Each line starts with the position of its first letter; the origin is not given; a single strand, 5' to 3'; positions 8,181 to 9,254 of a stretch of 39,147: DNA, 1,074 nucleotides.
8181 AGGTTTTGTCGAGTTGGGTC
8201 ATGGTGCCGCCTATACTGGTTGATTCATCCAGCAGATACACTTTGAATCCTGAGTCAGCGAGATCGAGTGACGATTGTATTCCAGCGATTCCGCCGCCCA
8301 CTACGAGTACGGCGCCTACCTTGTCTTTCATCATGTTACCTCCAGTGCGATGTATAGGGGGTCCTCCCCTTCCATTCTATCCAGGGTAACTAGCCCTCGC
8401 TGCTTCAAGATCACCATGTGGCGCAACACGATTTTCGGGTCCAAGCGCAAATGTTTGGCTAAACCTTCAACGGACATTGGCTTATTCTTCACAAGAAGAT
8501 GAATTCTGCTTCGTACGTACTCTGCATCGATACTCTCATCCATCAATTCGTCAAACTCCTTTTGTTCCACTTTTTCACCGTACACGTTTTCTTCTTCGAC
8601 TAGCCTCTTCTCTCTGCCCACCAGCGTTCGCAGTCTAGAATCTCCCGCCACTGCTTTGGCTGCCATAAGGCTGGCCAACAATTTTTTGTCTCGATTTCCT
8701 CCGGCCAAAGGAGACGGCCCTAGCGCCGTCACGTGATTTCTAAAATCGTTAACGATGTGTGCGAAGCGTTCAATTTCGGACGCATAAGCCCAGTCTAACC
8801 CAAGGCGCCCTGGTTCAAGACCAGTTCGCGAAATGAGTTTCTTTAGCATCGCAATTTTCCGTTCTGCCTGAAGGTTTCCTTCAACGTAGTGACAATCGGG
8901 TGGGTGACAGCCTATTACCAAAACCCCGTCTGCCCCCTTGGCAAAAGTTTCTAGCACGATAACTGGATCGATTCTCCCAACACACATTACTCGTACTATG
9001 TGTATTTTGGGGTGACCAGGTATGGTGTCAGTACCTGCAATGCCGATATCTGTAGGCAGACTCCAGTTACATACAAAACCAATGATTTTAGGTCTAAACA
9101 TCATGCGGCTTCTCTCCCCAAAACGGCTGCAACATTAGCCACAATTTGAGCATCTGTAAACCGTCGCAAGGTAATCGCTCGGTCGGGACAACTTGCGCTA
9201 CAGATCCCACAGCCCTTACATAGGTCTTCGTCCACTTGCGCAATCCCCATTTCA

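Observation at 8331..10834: GltD-type NAD(P)H module carrying an HdrA-style ferredoxin tail and followed by its own MvhD: an apparent replacement of the hydrogenase as electron input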

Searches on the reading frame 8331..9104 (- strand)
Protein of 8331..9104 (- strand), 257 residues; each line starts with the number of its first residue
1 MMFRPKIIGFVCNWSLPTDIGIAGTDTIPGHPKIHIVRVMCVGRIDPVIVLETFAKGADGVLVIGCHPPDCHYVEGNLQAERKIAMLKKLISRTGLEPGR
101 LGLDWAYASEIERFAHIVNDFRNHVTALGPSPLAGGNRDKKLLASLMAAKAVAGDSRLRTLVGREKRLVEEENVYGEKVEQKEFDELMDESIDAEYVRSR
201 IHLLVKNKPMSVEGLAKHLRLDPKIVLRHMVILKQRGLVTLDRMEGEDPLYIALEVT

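Call 4: search_protein_families(library=pfam, proteins=[window:8331-9104:-], max_evalue=0.01)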
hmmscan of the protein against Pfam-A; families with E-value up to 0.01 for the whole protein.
window:8331-9104:- (257 aa): 4 families
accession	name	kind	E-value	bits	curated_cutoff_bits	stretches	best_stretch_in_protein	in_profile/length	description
PF02662.21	FlpD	-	6.8e-40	136.3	22.3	1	7-129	1-123/123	Methyl-viologen-reducing hydrogenase, delta subunit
PF01022.26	HTH_5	-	6.2e-06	26.4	22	1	198-240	4-46/47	Bacterial regulatory protein, arsR family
PF21476.4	PF0610-like_N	-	0.0033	18.1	33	1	198-230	3-35/50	PF0610-like, N-terminal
PF25212.1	HVO_A0114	-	0.0038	17.4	27.6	1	201-245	28-72/84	HVO_A0114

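Call 20: search_solved_structures(query=window:8331-9104:-, max_evalue=0.01, show_alignments=3)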
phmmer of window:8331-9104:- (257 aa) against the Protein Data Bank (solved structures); distinct sequences matched with E-value up to 0.01: 6.
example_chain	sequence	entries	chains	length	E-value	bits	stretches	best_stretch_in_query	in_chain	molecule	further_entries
5odc_D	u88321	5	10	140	2e-35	126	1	3-133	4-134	Methyl-viologen reducing hydrogenase subunit D | Methyl-viologen reducing hydrogenase, subunit D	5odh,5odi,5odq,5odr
7bkb_F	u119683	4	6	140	1.4e-31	113.4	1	3-134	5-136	F420-non-reducing hydrogenase subunit D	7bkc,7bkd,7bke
9sw2_D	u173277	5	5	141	4.2e-30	108.5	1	6-133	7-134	F420-non-reducing hydrogenase iron-sulfur subunit D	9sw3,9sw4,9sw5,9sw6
8rvu_F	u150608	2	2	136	1.1e-29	107.2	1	1-135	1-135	Methyl viologen-reducing hydrogenase, subunit D-related protein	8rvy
8rvv_F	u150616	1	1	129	2.5e-28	102.7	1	3-130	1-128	Methyl viologen-reducing hydrogenase, subunit D-related protein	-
9sfi_K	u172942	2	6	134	4.7e-17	65.8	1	3-133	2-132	F420-non-reducing hydrogenase subunit delta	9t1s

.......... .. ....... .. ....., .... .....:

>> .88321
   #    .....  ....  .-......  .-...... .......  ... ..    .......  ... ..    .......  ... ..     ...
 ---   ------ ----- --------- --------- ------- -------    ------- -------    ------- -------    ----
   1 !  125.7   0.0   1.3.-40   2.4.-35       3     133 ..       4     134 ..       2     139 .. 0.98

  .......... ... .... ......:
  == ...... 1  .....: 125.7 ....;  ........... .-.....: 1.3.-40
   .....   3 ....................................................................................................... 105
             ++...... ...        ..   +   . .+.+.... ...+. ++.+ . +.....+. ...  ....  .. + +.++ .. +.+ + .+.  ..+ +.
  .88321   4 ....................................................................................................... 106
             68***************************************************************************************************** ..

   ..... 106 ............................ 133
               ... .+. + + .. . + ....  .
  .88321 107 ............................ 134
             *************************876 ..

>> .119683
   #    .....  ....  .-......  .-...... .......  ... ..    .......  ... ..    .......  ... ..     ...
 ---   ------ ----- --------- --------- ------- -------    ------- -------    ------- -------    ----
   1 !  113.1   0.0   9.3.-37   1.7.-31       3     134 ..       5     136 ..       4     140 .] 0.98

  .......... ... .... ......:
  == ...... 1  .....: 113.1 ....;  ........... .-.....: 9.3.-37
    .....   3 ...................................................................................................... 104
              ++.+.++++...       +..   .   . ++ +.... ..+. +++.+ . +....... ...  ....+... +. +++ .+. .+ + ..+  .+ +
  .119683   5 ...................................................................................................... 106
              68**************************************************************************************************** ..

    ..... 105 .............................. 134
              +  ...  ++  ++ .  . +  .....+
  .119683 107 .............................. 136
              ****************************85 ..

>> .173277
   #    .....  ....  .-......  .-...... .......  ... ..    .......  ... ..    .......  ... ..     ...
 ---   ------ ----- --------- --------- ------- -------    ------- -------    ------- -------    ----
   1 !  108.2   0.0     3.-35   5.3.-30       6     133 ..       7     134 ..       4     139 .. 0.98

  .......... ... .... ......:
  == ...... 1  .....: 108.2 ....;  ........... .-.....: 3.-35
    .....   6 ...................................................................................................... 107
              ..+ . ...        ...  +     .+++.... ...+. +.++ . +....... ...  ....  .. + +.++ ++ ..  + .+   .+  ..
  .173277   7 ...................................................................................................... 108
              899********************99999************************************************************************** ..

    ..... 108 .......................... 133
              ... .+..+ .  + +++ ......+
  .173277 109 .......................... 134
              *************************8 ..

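Call 35: find_homologous_proteins(query=window:8331-9104:-, max_evalue=0.00001)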
Query window:8331-9104:- (257 aa): 877 proteins with E <= 0.00001 among 1896 candidates; the best 120 are listed.
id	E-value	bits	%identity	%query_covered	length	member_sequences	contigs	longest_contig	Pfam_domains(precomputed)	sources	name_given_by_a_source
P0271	6.1e-168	575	100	100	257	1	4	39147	PF01022.27,PF02662.22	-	-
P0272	5.2e-139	480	84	100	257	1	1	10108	PF12840.14,PF25212.3,PF01022.27,PF02662.22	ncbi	-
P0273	3.5e-137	474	82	100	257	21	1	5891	PF01022.27,PF02662.22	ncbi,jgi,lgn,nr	ncbi:hydrogenase iron-sulfur subunit [Candidatus Bathyarchaeota archaeon]|nr:MAG: hydrogenase iron-s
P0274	7.6e-137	473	82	100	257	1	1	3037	PF12840.14,PF21476.5,PF25212.3,PF01022.27,PF02662.22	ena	-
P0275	1.1e-136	473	82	100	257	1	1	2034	PF01022.27,PF02662.22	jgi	-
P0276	2.3e-136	471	82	100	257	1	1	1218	PF02662.22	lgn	-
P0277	7.7e-136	470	82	100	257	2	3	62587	PF01022.27,PF02662.22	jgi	-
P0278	8.9e-136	470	81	100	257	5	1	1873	PF02662.22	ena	-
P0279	3.6e-135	468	82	100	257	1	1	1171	PF02662.22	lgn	-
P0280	1.0e-133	463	81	100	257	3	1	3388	PF21476.5,PF01022.27,PF02662.22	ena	-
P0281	5.9e-133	460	79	100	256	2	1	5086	PF02662.22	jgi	-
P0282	2.4e-132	458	81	100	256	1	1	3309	PF21476.5,PF01022.27,PF02662.22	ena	-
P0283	3.3e-132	458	80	100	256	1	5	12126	PF21476.5,PF01022.27,PF02662.22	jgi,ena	-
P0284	3.3e-132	458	80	100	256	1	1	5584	PF21476.5,PF01022.27,PF02662.22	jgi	-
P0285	3.4e-132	458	80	100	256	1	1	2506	PF21476.5,PF01022.27,PF02662.22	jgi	jgi:F420-non-reducing hydrogenase iron-sulfur subunit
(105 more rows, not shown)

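Call 49: predict_structure(alignment_id=A2)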
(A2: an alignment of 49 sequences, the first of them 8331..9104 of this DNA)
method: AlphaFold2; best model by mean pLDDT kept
length: 257 residues; sequences in the alignment: 49
mean_pLDDT: 74.8   pTM: 0.75
mean pLDDT of the five models: 74.8, 71.9, 71.4, 67.6, 67.1
residues with pLDDT >= 90: 25; 70-90: 155; 50-70: 62; < 50: 15
segments of 3 or more residues with pLDDT < 50: 1-5, 21-24
pLDDT, mean of each block of 10 residues (from residue 1): 45 53 54 74 80 86 66 64 83 75 63 74 77 81 90 84 75 76 83 90 85 89 90 85 64 56
secondary structure, 60 per line:
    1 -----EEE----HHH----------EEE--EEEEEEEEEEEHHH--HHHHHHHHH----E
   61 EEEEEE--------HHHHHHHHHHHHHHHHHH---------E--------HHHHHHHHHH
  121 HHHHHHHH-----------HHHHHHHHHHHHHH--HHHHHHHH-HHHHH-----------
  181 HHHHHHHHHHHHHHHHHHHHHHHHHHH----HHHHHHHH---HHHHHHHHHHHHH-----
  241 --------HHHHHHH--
elements in order: E6-8 E26-28 E31-41 H47-55 E60-66 H75-92 H111-128 H140-153 H156-163 H165-169 H181-207 H212-219 H223-235 H249-255

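Call 51: fold_search(model_id=the predicted structure, library=pdb)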
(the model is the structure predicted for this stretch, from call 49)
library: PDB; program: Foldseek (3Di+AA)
matches with E <= 10: 239; with E <= 0.001: 4
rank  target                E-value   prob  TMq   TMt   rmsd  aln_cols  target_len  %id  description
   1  5odh_D                1.8e-07  1.00  0.39  0.67   5.5       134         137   45  Heterodisulfide reductase / [NiFe]-hydrogenase complex from Methanothermococcus thermolithotrophicus soaked with heter (released 2017-08-30)
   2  5odc_D                2.2e-07  1.00  0.39  0.67   5.3       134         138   45  Heterodisulfide reductase / [NiFe]-hydrogenase complex from Methanothermococcus thermolithotrophicus at 2.3 A resoluti (released 2017-08-30)
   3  7bkb_F                4.4e-06  1.00  0.38  0.67   5.5       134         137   38  Formate dehydrogenase - heterodisulfide reductase - formylmethanofuran dehydrogenase complex from Methanospirillum hun (released 2021-09-29)
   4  8rvu_F                7.9e-06  1.00  0.38  0.69   5.3       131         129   38  CryoEM structure of the Elp-Hdr complex of Methanothermobacter marburgensis state 2 (composite structure) (released 2025-05-14)
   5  6l8d_D                1.2e-01  0.10  0.14  0.14  17.4       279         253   10  Hexameric structure of the ATPase subunit of magnesium chelatase (released 2020-01-15)
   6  7o4i_M                5.9e-01  0.14  0.20  0.17  16.9       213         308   12  Yeast RNA polymerase II transcription pre-initiation complex with initial transcription bubble (released 2021-06-16)
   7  4yn8                  9.0e-01  0.10  0.20  0.24  17.0       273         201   11  Crystal Structure of Response Regulator ChrA in Heme-Sensing Two Component System (released 2015-08-19)
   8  8j2y_A                1.1e+00  0.10  0.22  0.18  16.2       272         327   11  Acidimicrobiaceae bacterium photocobilins protein, dark state (released 2024-04-10)
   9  8ppl_Iy               1.1e+00  0.14  0.21  0.11  15.8       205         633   14  MERS-CoV Nsp1 bound to the human 43S pre-initiation complex (released 2023-10-18)
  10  9ph4_B                1.3e+00  0.15  0.20  0.25  17.4       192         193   14  Cryo-EM structure of COP9 signalosome in complex with CSN5i-1a (released 2025-12-03)
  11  2dlc_X                1.3e+00  0.09  0.19  0.16  16.1       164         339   15  Crystal structure of the ternary complex of yeast tyrosyl-tRNA synthetase (released 2007-06-12)
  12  8j2y_B                1.4e+00  0.08  0.18  0.15  16.1       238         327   13  Acidimicrobiaceae bacterium photocobilins protein, dark state (released 2024-04-10)
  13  7bhy_C                1.4e+00  0.90  0.17  0.69   4.0        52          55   19  DNA-binding domain of DeoR in complex with the DNA operator (released 2021-11-10)
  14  9m1q_A                1.5e+00  0.08  0.20  0.28  15.0       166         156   11  Crystal structure of N-terminal domain of hypothetical protein Rv1421 from Mycobacterium tuberculosis H37Rv (released 2025-04-30)
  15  2xzb_A                1.5e+00  0.02  0.15  0.06  26.9       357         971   11  Pig Gastric H,K-ATPase with bound BeF and SCH28080 (released 2011-01-26)
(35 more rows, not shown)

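Call 65: search_protein_families(library=ncbifam, proteins=[window:8331-9104:-], max_evalue=0.00001)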
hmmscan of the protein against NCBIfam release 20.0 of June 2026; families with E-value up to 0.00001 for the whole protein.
window:8331-9104:- (257 aa): 3 families
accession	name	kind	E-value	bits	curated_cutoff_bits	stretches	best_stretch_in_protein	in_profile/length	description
NF040770.1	hetero_SS_HdrA2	exception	6.3e-35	120.5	1100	1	4-130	647-773/777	CoB-CoM heterodisulfide reductase HdrA2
NF045873.1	F420_non_VhuD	exception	8.7e-24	84.1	215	1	5-133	2-130/132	F420-non-reducing hydrogenase iron-sulfur subunit VhuD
NF041891.1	hdrA_Methbact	equivalog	1.2e-08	33.7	1300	1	28-127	666-760/762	ferredoxin:CoB-CoM heterodisulfide reductase subunit HdrA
